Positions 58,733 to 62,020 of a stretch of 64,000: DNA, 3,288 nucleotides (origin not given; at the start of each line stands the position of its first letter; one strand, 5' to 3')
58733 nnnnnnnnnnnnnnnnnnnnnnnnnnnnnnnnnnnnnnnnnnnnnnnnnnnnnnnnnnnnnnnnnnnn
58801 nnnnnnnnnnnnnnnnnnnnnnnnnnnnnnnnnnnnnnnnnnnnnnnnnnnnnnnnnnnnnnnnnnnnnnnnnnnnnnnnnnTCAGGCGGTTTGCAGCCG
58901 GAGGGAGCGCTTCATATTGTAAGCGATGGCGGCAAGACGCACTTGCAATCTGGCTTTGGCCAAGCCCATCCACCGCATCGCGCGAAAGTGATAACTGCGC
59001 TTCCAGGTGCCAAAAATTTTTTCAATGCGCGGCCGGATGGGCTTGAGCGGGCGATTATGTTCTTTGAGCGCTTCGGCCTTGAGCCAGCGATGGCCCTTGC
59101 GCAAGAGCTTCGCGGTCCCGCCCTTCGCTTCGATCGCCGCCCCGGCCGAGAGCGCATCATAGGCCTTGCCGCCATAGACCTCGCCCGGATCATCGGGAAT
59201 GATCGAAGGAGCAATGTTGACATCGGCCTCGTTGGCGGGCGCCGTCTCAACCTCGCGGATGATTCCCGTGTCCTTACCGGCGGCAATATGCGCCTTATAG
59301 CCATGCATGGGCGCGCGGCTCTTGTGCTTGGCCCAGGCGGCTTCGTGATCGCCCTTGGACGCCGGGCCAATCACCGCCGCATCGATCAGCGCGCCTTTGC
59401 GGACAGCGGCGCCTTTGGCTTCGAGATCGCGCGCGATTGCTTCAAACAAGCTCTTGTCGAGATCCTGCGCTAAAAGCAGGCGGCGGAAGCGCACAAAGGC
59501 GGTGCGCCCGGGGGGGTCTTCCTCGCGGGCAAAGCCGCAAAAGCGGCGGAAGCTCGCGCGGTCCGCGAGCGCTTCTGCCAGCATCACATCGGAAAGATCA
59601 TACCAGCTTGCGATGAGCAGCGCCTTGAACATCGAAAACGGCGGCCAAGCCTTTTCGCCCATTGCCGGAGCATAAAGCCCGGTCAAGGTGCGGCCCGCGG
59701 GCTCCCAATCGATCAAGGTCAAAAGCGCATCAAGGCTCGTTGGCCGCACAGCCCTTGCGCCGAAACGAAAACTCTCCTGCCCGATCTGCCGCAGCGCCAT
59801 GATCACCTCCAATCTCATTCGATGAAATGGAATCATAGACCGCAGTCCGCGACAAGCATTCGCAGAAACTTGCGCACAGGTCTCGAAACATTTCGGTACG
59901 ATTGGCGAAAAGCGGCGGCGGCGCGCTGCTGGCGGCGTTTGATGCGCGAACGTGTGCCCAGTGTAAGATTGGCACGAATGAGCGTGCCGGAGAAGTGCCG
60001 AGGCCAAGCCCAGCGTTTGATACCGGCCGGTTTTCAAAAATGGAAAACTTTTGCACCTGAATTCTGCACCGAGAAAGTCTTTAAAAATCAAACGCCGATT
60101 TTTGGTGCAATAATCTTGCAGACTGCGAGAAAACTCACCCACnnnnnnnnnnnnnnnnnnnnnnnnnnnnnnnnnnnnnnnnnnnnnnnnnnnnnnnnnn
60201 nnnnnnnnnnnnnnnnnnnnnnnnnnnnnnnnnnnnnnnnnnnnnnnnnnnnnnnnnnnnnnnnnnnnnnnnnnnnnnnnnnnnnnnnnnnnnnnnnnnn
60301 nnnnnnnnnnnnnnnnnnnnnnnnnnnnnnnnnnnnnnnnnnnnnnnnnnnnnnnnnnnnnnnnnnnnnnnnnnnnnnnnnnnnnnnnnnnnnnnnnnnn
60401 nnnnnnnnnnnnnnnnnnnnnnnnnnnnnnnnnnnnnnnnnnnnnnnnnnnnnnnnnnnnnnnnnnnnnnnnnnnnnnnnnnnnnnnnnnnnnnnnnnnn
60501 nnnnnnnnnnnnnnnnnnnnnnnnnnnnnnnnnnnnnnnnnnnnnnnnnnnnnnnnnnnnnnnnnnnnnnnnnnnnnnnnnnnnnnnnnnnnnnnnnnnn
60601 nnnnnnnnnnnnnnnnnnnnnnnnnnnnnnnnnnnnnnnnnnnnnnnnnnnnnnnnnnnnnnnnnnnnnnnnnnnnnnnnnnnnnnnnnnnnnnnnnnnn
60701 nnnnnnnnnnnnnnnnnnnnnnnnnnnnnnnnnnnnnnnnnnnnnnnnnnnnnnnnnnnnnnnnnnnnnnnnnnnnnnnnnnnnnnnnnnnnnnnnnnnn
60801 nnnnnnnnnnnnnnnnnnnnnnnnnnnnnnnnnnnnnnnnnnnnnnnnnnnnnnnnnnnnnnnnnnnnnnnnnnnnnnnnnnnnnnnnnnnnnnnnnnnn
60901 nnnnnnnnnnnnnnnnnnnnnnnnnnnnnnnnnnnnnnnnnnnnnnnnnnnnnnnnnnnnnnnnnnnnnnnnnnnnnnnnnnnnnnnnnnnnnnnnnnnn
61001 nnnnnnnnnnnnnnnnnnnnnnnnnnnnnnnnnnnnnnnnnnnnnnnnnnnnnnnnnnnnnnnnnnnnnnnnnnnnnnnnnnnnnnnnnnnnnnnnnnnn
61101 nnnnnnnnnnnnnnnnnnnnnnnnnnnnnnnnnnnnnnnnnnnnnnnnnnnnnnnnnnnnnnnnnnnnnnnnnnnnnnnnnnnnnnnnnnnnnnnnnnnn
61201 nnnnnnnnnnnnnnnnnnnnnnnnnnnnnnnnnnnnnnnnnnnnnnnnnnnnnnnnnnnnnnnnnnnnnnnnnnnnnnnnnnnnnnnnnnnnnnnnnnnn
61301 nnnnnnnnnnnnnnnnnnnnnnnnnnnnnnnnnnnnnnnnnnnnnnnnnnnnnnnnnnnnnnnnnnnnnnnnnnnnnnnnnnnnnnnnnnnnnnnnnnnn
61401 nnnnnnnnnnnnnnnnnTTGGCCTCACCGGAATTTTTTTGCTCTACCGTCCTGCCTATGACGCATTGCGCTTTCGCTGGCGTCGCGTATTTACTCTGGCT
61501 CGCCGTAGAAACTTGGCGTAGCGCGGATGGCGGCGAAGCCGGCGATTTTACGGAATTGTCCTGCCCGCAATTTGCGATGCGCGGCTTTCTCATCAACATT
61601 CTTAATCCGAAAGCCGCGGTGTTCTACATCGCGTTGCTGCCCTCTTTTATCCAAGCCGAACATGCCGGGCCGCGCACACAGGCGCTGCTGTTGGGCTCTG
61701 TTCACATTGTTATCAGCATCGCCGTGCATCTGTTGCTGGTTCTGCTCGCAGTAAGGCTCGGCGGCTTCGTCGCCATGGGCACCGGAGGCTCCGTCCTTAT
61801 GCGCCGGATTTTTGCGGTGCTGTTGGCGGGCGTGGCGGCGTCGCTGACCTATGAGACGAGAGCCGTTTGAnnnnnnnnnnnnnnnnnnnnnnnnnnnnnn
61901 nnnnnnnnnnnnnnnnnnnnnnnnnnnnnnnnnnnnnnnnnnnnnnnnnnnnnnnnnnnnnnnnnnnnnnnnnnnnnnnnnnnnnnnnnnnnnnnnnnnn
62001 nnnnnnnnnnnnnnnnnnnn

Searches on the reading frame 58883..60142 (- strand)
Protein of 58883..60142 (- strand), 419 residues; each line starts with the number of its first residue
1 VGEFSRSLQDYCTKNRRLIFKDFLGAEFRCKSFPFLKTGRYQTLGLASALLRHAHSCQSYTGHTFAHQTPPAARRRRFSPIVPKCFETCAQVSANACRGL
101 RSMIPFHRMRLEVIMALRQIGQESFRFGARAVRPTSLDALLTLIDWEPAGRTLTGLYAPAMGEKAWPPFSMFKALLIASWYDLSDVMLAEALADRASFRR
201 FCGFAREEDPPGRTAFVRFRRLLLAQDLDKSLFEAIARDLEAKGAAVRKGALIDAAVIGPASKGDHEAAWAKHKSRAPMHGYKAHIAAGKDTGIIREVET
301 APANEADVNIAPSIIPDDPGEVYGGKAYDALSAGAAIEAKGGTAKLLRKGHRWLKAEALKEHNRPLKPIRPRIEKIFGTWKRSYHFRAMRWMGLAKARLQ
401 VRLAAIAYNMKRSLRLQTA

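Call 88: search_protein_families(library=pfam, proteins=[window:58883-60142:-], max_evalue=0.01)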
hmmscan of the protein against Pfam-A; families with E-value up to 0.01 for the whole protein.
window:58883-60142:- (419 aa): 4 families
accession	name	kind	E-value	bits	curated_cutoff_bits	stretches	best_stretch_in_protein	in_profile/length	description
PF05598.16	DUF772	-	2.4e-17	63.1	23.1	1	162-235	1-73/74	Transposase domain (DUF772)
PF01609.27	DDE_Tnp_1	-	2.5e-14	54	23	1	252-410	8-200/200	Transposase DDE domain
PF13751.12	DDE_Tnp_1_6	-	1.3e-06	29.1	25.1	1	358-412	68-123/125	Transposase DDE domain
PF13612.12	DDE_Tnp_1_3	-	0.0003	21.2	27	1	275-384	39-145/155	Transposase DDE domain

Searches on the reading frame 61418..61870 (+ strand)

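Call 88: search_protein_families(library=pfam, proteins=[window:61418-61870:+], max_evalue=0.01)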
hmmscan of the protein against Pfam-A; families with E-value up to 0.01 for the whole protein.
window:61418-61870:+ (150 aa): 1 family
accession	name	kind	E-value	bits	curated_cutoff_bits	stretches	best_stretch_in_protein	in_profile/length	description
PF01810.24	LysE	-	5.3e-17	62.4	25.6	1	17-146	62-192/193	LysE type translocator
